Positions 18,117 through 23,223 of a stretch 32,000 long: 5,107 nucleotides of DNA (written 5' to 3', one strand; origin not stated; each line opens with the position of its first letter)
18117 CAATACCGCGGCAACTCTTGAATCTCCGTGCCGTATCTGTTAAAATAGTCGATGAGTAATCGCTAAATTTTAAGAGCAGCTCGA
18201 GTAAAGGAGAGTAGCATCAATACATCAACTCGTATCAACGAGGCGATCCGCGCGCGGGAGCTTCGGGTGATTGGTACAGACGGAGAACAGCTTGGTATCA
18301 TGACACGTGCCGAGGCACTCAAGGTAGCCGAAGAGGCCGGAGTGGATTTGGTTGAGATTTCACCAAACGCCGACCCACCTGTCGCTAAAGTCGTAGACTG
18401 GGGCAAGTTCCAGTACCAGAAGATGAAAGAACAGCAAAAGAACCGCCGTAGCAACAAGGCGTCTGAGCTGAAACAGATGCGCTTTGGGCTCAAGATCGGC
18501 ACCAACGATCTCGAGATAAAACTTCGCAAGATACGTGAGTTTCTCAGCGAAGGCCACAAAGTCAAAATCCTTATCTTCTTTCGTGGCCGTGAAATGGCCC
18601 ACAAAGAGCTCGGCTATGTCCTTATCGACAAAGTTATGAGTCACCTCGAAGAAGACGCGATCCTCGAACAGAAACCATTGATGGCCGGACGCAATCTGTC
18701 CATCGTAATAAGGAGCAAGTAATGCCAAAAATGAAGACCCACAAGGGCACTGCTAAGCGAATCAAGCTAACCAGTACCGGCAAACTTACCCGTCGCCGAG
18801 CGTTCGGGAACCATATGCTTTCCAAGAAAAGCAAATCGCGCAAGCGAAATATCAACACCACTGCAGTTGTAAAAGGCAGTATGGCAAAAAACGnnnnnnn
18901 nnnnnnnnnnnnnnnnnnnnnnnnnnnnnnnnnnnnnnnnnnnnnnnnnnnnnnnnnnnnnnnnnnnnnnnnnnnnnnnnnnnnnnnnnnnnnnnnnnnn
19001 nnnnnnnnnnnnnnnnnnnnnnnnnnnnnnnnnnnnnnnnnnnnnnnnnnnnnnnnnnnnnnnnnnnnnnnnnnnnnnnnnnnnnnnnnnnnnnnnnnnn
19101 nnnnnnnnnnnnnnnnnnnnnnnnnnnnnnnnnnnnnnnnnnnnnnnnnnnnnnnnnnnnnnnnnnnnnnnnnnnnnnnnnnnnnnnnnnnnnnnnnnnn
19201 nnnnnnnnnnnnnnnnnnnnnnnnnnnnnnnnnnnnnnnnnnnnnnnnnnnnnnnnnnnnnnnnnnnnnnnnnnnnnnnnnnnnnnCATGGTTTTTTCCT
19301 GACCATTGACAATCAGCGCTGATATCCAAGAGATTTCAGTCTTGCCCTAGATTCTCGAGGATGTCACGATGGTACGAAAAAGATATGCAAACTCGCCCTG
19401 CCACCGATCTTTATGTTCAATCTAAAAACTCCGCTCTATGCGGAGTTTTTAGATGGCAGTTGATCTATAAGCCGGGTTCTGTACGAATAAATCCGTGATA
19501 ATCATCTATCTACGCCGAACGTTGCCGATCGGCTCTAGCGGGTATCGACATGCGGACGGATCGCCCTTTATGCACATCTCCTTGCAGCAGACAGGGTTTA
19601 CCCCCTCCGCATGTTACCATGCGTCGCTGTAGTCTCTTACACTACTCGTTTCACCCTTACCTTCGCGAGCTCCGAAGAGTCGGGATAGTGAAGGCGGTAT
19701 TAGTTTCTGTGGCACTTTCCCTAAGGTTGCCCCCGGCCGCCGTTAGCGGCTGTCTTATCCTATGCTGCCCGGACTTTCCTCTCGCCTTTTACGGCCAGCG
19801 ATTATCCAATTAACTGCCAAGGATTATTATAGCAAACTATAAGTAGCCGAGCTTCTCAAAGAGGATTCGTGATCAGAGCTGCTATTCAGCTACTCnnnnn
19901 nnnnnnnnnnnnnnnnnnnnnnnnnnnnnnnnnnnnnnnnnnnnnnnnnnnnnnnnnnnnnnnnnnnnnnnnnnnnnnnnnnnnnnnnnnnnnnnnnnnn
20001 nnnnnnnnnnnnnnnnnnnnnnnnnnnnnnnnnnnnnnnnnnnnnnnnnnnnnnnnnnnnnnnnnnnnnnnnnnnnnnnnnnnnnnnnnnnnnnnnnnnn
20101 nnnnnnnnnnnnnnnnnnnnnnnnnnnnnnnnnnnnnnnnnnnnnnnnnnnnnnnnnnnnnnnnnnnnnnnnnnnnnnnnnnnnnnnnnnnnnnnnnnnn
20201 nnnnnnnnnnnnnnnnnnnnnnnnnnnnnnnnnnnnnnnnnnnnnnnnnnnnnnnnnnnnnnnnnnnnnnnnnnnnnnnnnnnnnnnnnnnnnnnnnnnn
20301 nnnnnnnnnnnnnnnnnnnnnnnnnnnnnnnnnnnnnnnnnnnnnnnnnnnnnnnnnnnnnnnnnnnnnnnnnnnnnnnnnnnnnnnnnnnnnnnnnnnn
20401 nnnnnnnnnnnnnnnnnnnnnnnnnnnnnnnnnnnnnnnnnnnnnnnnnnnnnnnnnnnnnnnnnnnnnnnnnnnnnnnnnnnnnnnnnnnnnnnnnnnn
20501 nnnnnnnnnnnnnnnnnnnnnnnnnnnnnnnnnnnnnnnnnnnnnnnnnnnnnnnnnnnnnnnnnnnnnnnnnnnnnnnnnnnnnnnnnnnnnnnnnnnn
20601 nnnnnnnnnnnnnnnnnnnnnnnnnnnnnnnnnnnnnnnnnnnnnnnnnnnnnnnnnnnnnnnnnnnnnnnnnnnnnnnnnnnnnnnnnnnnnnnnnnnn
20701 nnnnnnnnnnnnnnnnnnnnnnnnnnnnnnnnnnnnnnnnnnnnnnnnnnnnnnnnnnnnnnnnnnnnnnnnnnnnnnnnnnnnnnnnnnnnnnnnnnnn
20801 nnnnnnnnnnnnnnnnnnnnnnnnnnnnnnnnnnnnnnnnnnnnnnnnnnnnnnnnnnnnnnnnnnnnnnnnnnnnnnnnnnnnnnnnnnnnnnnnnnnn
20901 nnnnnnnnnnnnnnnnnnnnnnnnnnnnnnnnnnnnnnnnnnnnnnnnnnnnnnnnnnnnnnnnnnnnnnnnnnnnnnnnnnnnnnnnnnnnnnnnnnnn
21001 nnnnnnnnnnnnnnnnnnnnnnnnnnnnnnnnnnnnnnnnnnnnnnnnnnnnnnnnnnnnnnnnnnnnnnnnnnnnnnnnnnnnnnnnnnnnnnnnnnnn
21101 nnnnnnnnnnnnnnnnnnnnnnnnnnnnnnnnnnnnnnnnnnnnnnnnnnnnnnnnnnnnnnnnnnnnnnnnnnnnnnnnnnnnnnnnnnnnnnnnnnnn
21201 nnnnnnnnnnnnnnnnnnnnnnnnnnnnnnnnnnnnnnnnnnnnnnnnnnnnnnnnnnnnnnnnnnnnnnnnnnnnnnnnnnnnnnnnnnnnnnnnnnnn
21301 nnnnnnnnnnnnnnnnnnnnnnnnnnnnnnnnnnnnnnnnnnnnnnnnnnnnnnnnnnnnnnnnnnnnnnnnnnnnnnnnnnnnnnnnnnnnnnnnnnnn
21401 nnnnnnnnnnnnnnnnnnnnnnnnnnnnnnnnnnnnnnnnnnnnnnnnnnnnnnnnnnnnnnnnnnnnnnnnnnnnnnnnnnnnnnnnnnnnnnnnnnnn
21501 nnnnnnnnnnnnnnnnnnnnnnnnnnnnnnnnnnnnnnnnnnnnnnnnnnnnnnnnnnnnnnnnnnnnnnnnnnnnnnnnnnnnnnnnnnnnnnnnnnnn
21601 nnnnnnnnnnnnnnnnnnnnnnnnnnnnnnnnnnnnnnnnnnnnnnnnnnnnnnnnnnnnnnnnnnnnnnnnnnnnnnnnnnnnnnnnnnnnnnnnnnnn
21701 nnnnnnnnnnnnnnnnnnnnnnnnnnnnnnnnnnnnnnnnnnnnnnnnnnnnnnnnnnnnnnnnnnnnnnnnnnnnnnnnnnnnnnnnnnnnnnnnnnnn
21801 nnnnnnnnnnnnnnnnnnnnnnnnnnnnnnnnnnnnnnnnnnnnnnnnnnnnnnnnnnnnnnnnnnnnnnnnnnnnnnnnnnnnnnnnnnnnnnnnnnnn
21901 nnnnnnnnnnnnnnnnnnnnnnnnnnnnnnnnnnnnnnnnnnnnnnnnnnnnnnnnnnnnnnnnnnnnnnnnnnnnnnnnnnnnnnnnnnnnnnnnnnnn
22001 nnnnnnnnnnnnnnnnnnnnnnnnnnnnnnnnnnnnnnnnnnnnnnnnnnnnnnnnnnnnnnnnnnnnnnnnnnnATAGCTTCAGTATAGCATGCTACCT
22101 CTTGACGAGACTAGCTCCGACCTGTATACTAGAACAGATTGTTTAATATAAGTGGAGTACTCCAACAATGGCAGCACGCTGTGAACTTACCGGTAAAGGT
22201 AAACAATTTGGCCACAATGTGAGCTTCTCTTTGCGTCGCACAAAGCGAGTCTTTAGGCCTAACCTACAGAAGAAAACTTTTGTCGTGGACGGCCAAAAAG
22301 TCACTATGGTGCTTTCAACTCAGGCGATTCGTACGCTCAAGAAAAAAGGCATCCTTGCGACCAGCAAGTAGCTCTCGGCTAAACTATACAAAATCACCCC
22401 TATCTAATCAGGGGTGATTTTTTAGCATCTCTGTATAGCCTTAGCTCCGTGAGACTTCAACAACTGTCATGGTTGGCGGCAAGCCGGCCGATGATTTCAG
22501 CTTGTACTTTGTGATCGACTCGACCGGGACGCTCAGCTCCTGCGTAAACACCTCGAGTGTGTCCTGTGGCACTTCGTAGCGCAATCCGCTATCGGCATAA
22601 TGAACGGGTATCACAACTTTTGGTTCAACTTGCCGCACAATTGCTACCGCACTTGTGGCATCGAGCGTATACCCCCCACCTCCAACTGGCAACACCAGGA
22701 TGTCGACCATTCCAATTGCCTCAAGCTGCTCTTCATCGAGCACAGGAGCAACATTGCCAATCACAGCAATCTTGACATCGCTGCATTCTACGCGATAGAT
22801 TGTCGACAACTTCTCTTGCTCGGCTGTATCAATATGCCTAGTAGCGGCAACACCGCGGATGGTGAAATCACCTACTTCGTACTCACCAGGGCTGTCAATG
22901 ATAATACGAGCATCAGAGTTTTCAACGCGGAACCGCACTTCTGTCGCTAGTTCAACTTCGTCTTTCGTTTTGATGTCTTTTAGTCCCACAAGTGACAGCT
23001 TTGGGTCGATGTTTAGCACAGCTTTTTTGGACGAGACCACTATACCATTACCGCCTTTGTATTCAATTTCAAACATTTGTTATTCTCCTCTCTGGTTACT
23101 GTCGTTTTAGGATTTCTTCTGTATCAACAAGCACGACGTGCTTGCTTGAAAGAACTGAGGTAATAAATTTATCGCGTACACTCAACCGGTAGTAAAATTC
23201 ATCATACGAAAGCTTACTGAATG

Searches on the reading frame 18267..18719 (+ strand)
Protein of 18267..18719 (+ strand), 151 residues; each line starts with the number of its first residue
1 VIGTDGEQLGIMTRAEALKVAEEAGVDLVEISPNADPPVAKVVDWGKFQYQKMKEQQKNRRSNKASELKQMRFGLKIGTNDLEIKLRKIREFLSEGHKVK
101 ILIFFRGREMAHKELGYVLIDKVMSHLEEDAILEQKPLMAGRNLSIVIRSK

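Call 82: search_protein_families(library=pfam, proteins=[window:18267-18719:+], max_evalue=0.00001)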
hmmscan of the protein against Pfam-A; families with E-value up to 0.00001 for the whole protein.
window:18267-18719:+ (151 aa): 2 families
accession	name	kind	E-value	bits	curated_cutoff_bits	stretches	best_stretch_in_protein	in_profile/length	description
PF00707.27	IF3_C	-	6.3e-28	97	34.8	1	67-150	2-85/86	Translation initiation factor IF-3, C-terminal domain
PF05198.21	IF3_N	-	3.3e-23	82.1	26.9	1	2-58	13-69/70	Translation initiation factor IF-3, N-terminal domain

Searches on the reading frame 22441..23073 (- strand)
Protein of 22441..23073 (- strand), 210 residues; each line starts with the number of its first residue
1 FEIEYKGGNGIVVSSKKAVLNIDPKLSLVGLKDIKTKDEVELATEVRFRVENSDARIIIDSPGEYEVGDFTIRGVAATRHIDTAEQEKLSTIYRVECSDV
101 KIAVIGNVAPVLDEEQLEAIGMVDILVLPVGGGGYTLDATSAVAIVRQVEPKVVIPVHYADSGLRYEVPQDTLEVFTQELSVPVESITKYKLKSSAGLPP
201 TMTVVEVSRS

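Call 82: search_protein_families(library=pfam, proteins=[window:22441-23073:-], max_evalue=0.00001)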
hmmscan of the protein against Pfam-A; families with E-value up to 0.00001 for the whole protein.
window:22441-23073:- (210 aa): 2 families
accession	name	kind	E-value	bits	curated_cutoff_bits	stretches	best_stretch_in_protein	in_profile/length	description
PF13483.12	Lactamase_B_3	-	3.5e-21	76.3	24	1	4-158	3-160/160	Beta-lactamase superfamily domain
PF12706.13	Lactamase_B_2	-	9.9e-06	25.7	27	0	53-159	84-200/200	Beta-lactamase superfamily domain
